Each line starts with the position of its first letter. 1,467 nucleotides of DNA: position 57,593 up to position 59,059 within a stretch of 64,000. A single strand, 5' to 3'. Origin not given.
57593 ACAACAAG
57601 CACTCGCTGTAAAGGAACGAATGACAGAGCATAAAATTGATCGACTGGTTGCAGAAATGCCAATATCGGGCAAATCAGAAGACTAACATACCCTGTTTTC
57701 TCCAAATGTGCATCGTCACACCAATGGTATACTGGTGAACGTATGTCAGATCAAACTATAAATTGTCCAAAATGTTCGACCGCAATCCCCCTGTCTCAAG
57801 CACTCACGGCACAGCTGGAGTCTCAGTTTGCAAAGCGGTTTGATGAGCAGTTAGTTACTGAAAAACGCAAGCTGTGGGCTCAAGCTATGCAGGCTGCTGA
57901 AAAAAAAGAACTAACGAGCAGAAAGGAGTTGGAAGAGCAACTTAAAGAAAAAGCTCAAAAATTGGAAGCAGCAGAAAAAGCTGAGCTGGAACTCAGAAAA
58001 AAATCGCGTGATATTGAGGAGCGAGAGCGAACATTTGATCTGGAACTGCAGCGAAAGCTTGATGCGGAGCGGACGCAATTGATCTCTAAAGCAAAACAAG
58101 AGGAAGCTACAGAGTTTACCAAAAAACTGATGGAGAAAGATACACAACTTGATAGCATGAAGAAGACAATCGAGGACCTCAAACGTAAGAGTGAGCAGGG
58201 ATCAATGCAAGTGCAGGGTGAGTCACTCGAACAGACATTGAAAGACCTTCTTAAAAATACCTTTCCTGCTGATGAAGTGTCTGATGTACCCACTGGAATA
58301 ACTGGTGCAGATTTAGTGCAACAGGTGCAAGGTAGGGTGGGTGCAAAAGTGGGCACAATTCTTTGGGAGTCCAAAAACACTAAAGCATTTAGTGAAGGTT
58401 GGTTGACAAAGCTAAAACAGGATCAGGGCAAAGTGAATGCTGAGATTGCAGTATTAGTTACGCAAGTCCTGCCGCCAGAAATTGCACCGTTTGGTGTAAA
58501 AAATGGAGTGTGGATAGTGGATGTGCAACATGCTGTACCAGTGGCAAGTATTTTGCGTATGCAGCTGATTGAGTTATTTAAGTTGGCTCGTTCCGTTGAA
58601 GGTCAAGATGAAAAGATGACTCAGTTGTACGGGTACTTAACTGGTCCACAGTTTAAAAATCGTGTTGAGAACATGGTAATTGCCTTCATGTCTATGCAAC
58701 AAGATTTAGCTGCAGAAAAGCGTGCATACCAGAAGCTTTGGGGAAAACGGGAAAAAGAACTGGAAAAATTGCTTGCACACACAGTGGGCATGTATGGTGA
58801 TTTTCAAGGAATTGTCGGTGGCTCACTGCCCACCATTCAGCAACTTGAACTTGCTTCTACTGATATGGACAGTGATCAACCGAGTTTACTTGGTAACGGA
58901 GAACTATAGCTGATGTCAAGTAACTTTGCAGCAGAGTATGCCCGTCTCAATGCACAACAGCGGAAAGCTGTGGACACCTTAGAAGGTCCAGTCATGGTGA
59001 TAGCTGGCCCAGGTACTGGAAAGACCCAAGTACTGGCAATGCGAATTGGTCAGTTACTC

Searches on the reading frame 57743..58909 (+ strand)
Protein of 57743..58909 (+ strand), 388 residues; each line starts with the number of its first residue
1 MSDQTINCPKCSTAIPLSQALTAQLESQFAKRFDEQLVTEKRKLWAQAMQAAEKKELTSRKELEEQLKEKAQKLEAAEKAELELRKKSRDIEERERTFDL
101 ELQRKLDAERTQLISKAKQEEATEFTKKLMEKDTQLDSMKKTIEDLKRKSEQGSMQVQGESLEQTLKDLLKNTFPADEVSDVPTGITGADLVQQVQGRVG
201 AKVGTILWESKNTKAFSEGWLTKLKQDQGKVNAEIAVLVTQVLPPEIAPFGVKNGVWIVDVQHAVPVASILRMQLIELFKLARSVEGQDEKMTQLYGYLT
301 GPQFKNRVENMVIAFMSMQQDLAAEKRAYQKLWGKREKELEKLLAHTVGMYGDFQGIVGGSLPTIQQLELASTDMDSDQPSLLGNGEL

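Call 4: search_protein_families(library=pfam, proteins=[window:57743-58909:+], max_evalue=0.01)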
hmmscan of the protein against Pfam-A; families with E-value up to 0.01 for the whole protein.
window:57743-58909:+ (388 aa): 2 families
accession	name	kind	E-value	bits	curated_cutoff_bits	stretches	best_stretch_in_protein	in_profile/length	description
PF09903.14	DUF2130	-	8.7e-65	219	26.7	1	127-370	3-252/255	Uncharacterized protein conserved in bacteria (DUF2130)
PF01267.22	F-actin_cap_A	-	0.006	16.6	24.2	1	108-182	54-127/263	F-actin capping protein alpha subunit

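Call 5: search_protein_families(library=padloc, proteins=[window:57743-58909:+], max_evalue=0.01)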
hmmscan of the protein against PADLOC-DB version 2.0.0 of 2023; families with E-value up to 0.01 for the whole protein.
window:57743-58909:+ (388 aa): 4 families
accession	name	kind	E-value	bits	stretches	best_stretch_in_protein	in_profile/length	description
PDLC03865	LmuB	-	9.6e-06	22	1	5-164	509-689/1007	-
PDLC03868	LmuB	-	4.2e-05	20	1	2-168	490-653/1035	-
PDLC03859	LmuB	-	0.00011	19.5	1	6-170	332-479/611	-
PDLC00513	JetC1|JetC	-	0.0013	14.9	1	30-273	264-512/1140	DUF3584 domain; MukB-like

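Call 6: search_protein_families(library=ncbifam, proteins=[window:57743-58909:+], max_evalue=0.01)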
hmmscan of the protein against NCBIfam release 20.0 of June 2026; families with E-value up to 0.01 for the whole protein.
window:57743-58909:+ (388 aa): 0 families

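Call 18: list_cluster_members(proteins=[P0001, window:57743-58909:+, window:54973-56376:+, window:52116-53831:-, window:50809-51960:-, window:54270-54863:+, window:56805-57407:+, window:57414-57686:+, window:56381-56653:-])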
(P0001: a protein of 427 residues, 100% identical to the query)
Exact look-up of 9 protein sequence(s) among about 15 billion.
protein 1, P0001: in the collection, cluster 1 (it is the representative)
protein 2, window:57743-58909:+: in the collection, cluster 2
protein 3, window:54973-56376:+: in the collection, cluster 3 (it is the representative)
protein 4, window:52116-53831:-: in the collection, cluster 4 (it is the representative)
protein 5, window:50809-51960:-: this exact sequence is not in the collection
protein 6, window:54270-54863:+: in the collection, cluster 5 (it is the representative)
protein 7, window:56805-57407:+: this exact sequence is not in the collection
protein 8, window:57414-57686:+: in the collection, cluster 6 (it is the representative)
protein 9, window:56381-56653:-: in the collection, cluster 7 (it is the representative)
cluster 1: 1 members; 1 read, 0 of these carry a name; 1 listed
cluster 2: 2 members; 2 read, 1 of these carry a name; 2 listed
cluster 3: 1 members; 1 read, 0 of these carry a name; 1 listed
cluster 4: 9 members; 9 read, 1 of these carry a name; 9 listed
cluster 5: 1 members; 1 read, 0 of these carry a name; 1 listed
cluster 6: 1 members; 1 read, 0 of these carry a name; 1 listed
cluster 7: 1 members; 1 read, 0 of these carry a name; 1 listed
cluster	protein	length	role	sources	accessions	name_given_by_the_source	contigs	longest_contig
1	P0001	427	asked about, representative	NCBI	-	-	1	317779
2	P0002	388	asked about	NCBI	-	-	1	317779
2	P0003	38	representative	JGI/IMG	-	cobalt/nickel transport protein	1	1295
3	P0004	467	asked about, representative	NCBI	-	-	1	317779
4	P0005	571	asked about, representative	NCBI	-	-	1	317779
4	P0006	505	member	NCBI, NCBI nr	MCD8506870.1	recombinase family protein [Candidatus Woesebacteria bacterium]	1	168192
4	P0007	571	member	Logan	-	-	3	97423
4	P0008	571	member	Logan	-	-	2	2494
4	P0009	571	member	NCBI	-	-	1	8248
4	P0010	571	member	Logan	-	-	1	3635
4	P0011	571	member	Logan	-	-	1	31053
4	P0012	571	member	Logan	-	-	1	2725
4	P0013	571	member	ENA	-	-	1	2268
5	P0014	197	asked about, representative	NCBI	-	-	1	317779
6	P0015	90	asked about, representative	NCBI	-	-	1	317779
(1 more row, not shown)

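Call 47: search_protein_families(library=pfam, proteins=[L001:9038-9922:-, L004:7108-8214:+], max_evalue=0.01)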
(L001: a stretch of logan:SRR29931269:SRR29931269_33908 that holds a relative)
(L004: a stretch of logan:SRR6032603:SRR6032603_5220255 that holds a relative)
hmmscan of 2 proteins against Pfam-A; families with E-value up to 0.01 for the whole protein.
L001:9038-9922:- (294 aa): 5 families
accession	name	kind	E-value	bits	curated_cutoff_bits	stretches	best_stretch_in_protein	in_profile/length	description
PF00398.26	RrnaAD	-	1.1e-32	113.7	24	1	3-228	5-235/263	Ribosomal RNA adenine dimethylase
PF01135.25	PCMT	-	6.4e-08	33.1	20.3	1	9-84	54-131/210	Protein-L-isoaspartate(D-aspartate) O-methyltransferase (PCMT)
PF13649.12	Methyltransf_25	-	7.9e-05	23.7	27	1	32-109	1-78/97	Methyltransferase domain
PF13847.12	Methyltransf_31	-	0.00052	20.2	27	1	27-93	2-65/145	Methyltransferase domain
PF01728.25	FtsJ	-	0.00058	20.3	24.1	1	20-112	12-100/181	FtsJ-like methyltransferase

L004:7108-8214:+ (368 aa): 3 families
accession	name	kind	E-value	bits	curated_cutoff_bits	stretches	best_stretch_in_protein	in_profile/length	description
PF13408.12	Zn_ribbon_recom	-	3.5e-07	30.9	25.3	1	112-169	4-57/58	Recombinase zinc beta ribbon domain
PF22191.2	IBR_1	-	0.0024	18.1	27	0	82-107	5-31/47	IBR domain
PF12773.13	DZR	-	0.0093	16.5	27.3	0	81-120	13-45/45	Double zinc ribbon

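Call 48: search_protein_families(library=phrogs, proteins=[window:57743-58909:+, L001:8292-8558:+, L001:8656-9045:+], max_evalue=0.01)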
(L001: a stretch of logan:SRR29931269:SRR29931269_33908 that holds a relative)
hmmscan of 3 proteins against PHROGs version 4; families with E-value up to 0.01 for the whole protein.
window:57743-58909:+ (388 aa): 0 families

L001:8292-8558:+ (88 aa): 0 families

L001:8656-9045:+ (129 aa): 1 family
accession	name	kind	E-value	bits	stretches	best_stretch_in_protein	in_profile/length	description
phrog_2538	-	head and packaging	0.0024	19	1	16-73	55-116/129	terminase small subunit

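Call 54: search_solved_structures(query=window:57743-58909:+, max_evalue=1)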
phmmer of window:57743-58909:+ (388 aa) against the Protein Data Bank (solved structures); distinct sequences matched with E-value up to 1: 0.

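Call 59: find_homologous_proteins(query=window:57743-58909:+)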
Query window:57743-58909:+ (388 aa): 2139 proteins with E <= 0.001 among 8000 candidates; the best 120 are listed.
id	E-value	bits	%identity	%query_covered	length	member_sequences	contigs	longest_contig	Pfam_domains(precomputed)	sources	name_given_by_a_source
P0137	4.0e-214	728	89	100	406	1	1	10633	PF09903.15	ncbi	-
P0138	1.7e-207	706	86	100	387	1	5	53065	PF09903.15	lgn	-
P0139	8.8e-207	704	86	100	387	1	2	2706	PF09903.15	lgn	-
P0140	2.7e-161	554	68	99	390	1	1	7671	PF09903.15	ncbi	-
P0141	7.5e-161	553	67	99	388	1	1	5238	PF09903.15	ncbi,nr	ncbi:DUF2130 domain-containing protein [Candidatus Woesebacteria bacterium]|nr:DUF2130 domain-contai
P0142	8.2e-161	553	67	99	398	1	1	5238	PF09903.15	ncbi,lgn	-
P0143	4.0e-131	455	59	95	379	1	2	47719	PF09903.15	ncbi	-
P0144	5.2e-127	442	53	98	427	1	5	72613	PF09903.15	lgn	-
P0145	4.1e-126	439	56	95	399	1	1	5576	PF09903.15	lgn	-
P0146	9.0e-126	438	55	96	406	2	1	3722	PF09903.15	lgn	-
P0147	1.0e-125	437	55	98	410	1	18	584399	PF09903.15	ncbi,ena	-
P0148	8.0e-125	434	55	95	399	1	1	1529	PF09903.15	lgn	-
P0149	2.2e-124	433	50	99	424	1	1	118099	PF09903.15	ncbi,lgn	-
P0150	2.8e-124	433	52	98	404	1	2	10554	PF09903.15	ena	-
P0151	6.6e-124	431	53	98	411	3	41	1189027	PF09903.15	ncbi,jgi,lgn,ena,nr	ncbi:MAG: DUF2130 domain-containing protein [Candidatus Pacebacteria bacterium]|nr:DUF2130 domain-co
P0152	1.3e-123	431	56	95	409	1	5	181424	PF09903.15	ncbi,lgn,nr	ncbi:MAG: DUF2130 domain-containing protein [Pseudomonadales bacterium]|nr:DUF2130 domain-containing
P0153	1.4e-123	430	55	97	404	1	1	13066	PF09903.15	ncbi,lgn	-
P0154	3.2e-123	429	53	96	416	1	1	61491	PF09903.15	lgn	-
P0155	8.5e-123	428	56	95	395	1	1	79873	PF09903.15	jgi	jgi:hypothetical protein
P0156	1.2e-122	427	51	96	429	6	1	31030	PF09903.15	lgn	-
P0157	3.5e-122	426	51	95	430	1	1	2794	PF09903.15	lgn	-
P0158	3.7e-122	426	56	95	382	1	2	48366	PF09903.15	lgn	-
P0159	3.8e-122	426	48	100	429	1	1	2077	PF09903.15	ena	-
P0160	6.8e-122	425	55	96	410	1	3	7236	PF09903.15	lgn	-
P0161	1.7e-121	424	55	95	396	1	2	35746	PF09903.15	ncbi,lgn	-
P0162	1.8e-121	423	53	97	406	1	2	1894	PF09903.15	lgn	-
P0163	3.9e-121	422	54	99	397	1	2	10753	PF09903.15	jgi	jgi:hypothetical protein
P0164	4.0e-121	422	53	94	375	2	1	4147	PF09903.15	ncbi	-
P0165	1.5e-120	420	52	97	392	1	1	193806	PF09903.15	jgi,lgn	-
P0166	1.5e-120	420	52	96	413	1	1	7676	PF09903.15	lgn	-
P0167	1.5e-120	420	50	98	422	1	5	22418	PF09903.15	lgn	-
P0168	2.2e-120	420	50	95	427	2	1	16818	PF09903.15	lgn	-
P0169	9.8e-120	418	50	97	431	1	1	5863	PF09903.15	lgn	-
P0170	1.0e-119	418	49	97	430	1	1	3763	PF09903.15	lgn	-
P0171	1.4e-119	417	52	95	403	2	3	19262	PF09903.15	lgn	-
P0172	1.6e-119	417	51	98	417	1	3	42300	PF09903.15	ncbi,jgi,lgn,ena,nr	ncbi:MAG: hypothetical protein COY81_02655 [Candidatus Pacebacteria bacterium CG_4_10_14_0_8_um_filt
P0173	2.9e-119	416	53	97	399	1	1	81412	PF09903.15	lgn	-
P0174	3.2e-119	416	47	99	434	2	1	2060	PF09903.15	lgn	-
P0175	3.3e-119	416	48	97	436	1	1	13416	PF09903.15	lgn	-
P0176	3.7e-119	416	52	97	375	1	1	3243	PF09903.15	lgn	-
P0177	3.8e-119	416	53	98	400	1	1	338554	PF09903.15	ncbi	-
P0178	5.3e-119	415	51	95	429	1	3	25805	PF09903.15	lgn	-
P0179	1.1e-118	414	53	98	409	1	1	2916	PF09903.15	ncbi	-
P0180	1.4e-118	414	48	98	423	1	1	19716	PF09903.15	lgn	-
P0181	1.7e-118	414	53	95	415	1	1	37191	PF09903.15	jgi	jgi:hypothetical protein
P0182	1.8e-118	414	46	95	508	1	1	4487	PF09903.15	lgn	-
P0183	4.2e-118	412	50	96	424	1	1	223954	PF09903.15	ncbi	-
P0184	5.3e-118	412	54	95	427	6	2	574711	PF09903.15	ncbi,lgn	-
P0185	6.2e-118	412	49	97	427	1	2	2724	PF09903.15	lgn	-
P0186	7.1e-118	412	49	97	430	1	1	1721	PF09903.15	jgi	jgi:hypothetical protein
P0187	7.2e-118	412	49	97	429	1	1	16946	PF09903.15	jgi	jgi:hypothetical protein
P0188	1.1e-117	411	48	99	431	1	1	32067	PF09903.15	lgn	-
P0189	1.1e-117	411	51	98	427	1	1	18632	PF09903.15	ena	-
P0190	1.1e-117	411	50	96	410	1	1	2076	PF09903.15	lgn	-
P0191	1.2e-117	411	48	98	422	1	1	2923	PF09903.15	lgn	-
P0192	1.2e-117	411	48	98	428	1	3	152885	PF09903.15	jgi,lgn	-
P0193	4.6e-117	409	52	100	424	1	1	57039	PF09903.15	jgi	jgi:hypothetical protein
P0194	8.5e-117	408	53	89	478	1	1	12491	PF09903.15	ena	-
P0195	1.2e-116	408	47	98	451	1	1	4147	PF09903.15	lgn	-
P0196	2.0e-116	407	48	96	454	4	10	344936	PF09903.15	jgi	jgi:hypothetical protein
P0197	2.5e-116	407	51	94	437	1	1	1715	PF09903.15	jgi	jgi:hypothetical protein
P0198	3.9e-116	406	51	95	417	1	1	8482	PF09903.15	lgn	-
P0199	1.3e-115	404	52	95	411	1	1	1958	PF09903.15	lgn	-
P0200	1.5e-115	404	50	90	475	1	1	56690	PF09903.15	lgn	-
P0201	1.8e-115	404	49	96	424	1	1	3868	PF09903.15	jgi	jgi:hypothetical protein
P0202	5.3e-115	402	48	97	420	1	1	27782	PF09903.15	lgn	-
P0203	7.9e-115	402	52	98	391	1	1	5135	PF09903.15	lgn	-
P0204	1.1e-114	401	51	96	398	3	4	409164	PF09903.15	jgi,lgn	-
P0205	1.1e-114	401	52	96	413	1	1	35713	PF09903.15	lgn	-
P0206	1.1e-114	401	50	97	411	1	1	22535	PF09903.15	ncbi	-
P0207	1.2e-114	401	53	96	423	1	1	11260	PF09903.15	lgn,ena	-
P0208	1.2e-114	401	50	95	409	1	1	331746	PF09903.15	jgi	jgi:hypothetical protein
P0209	1.3e-114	401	51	98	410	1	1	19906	PF09903.15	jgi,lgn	-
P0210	1.6e-114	401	52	95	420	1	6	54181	PF09903.15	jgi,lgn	-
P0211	1.8e-114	400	51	90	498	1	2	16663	PF09903.15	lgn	-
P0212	2.0e-114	400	48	98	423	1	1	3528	PF09903.15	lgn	-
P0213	2.1e-114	400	51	96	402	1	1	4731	PF09903.15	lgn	-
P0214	2.1e-114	400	48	98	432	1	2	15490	PF09903.15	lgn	-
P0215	2.5e-114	400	48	97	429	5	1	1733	PF09903.15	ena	-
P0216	3.3e-114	400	50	96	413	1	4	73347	PF09903.15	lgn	-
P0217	3.5e-114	400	51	95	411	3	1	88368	PF09903.15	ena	-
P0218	4.8e-114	399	48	98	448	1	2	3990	PF09903.15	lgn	-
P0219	5.5e-114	399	49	97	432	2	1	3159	PF09903.15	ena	-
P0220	6.7e-114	399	51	98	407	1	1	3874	PF09903.15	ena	-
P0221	7.9e-114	398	50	96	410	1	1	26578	PF09903.15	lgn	-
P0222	1.0e-113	398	51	96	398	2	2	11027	PF09903.15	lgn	-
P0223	2.5e-113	397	51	97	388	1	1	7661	PF09903.15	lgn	-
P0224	3.2e-113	396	50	100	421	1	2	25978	PF09903.15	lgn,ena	-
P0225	3.6e-113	396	48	96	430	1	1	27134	PF09903.15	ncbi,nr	ncbi:MAG: DUF2130 domain-containing protein [bacterium]|nr:DUF2130 domain-containing protein [bacter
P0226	9.0e-113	395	49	97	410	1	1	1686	PF09903.15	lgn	-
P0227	9.8e-113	395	52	96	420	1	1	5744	PF09903.15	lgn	-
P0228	1.4e-112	394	54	95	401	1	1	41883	PF09903.15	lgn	-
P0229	1.4e-112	394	51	97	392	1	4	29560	PF09903.15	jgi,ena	jgi:hypothetical protein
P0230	1.7e-112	394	49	100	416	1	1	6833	PF09903.15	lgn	-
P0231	2.9e-112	393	51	96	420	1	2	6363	PF09903.15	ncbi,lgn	-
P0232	3.5e-112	393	50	95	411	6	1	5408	PF09903.15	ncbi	-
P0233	3.6e-112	393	50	97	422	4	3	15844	PF09903.15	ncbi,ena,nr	ncbi:MAG TPA: DUF2130 domain-containing protein [Candidatus Woesebacteria bacterium]|nr:DUF2130 doma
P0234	6.2e-112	392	50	96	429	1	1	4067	PF09903.15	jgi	jgi:hypothetical protein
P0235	7.0e-112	392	50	96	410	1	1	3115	PF09903.15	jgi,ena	-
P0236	9.7e-112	391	53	92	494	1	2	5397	PF09903.15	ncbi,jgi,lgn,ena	jgi:hypothetical protein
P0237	1.0e-111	391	49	96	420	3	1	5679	PF09903.15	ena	-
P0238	1.2e-111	391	50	98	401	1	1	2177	PF09903.15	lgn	-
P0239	1.6e-111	391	48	90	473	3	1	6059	PF09903.15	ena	-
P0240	1.8e-111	391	53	95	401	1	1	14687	PF09903.15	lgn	-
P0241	2.5e-111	390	49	85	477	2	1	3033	PF09903.15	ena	-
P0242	4.3e-111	389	50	95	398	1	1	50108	PF09903.15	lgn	-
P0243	9.3e-111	388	51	96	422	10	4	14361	PF09903.15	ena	-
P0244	9.5e-111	388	50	96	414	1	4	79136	PF09903.15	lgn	-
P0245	2.8e-110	387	48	100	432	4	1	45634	PF09903.15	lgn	-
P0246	4.2e-110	386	50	98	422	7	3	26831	PF09903.15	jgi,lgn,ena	-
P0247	5.8e-110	386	50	96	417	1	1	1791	PF09903.15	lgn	-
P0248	5.8e-110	386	49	96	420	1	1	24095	PF09903.15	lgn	-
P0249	7.6e-110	385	49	95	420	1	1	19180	PF09903.15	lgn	-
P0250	1.2e-109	385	50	96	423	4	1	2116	PF09903.15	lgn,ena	-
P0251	1.5e-109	384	49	99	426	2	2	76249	PF09903.15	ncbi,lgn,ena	-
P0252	2.6e-109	383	46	97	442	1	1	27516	PF09903.15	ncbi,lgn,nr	ncbi:DUF2130 domain-containing protein [Candidatus Parcubacteria bacterium]|nr:DUF2130 domain-contai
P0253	3.9e-109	383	45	97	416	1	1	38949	PF09903.15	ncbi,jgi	jgi:hypothetical protein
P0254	4.5e-109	383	48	98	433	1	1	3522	PF09903.15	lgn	-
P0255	4.6e-109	383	49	96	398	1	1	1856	PF09903.15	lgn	-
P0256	5.8e-109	382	50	98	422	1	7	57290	PF09903.15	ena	-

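Call 60: find_encoding_contigs(protein=P0151, flank=7000, max_places=3)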
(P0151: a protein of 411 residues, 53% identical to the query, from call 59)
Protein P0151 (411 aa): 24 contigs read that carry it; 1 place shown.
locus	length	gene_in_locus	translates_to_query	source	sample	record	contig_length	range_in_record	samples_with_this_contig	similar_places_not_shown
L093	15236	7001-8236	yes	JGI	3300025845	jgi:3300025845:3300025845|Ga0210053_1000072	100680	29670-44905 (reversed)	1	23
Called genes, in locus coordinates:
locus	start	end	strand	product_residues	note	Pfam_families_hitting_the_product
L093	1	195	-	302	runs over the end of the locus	-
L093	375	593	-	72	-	-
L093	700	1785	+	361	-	-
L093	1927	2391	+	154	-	-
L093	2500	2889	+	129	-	-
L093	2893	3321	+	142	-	PF01243:PNPOx_N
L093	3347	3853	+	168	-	PF00293:NUDIX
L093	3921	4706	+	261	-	-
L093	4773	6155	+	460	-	-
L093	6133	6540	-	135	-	-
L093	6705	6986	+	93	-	-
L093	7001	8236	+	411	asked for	PF09903:DUF2130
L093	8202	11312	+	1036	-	PF00580:UvrD-helicase, PF13086:AAA_11, PF13245:AAA_19, PF13604:AAA_30 (faint), PF21445:ADDB_N (faint), PF13087:AAA_12 (faint), PF13361:UvrD_C, PF12705:PDDEXK_1, +1 more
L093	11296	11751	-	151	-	-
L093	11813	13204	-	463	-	PF02366:PMT, PF13231:PMT_2, PF16192:PMT_4TMC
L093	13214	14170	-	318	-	PF01040:UbiA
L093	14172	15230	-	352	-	PF00953:Glycos_transf_4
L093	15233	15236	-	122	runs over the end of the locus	-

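Call 61: find_encoding_contigs(protein=P0147, flank=7000, max_places=3)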
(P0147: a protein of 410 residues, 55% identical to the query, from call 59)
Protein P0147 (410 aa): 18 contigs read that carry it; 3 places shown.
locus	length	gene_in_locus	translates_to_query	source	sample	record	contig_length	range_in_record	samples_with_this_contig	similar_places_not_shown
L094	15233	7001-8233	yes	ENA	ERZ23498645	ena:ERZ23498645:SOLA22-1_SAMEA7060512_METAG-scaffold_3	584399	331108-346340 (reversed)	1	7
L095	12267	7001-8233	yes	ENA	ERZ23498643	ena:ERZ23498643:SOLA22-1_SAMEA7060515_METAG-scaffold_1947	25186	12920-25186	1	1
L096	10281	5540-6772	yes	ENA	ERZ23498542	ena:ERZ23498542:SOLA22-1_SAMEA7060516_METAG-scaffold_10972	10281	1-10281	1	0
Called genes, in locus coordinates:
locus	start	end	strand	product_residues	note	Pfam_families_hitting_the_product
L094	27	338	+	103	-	-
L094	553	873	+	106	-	-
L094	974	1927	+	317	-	-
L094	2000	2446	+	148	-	-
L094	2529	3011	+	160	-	-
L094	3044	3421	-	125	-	-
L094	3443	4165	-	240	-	PF00561:Abhydrolase_1 (weak), PF12697:Abhydrolase_6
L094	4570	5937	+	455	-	-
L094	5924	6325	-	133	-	-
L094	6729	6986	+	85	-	-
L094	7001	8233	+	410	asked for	PF09903:DUF2130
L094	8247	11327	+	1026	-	PF00580:UvrD-helicase, PF13086:AAA_11, PF13245:AAA_19, PF13604:AAA_30 (faint), PF13361:UvrD_C, PF13538:UvrD_C_2 (faint), PF12705:PDDEXK_1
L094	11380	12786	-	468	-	PF02366:PMT, PF13231:PMT_2, PF16192:PMT_4TMC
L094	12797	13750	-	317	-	PF01040:UbiA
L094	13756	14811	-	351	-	PF00953:Glycos_transf_4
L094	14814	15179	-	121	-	-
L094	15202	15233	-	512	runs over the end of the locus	-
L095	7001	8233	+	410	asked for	PF09903:DUF2130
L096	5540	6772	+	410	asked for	PF09903:DUF2130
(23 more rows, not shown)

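Call 62: find_encoding_contigs(protein=P0137, flank=10000, max_places=3)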
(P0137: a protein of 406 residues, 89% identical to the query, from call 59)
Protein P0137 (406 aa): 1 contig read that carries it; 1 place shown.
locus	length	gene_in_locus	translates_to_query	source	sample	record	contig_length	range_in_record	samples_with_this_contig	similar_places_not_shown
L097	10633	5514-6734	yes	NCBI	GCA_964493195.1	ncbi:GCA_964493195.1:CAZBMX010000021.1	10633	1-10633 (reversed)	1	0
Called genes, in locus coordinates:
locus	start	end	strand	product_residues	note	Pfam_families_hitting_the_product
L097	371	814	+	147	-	PF02308:MgtC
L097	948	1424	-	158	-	PF13420:Acetyltransf_4 (weak), PF00583:Acetyltransf_1, PF13673:Acetyltransf_10, PF13508:Acetyltransf_7, PF08445:FR47 (weak)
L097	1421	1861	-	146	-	PF00892:EamA (weak)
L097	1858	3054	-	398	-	PF07690:MFS_1, PF12832:MFS_1_like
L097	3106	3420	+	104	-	PF07866:DUF1653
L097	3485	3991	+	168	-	-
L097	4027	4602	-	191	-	PF14378:PAP2_3, PF01569:PAP2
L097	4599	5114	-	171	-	PF00293:NUDIX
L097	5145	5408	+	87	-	-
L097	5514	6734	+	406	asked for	PF09903:DUF2130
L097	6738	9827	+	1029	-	PF00580:UvrD-helicase, PF13086:AAA_11 (weak), PF13245:AAA_19, PF13361:UvrD_C, PF13538:UvrD_C_2 (faint), PF12705:PDDEXK_1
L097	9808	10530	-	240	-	-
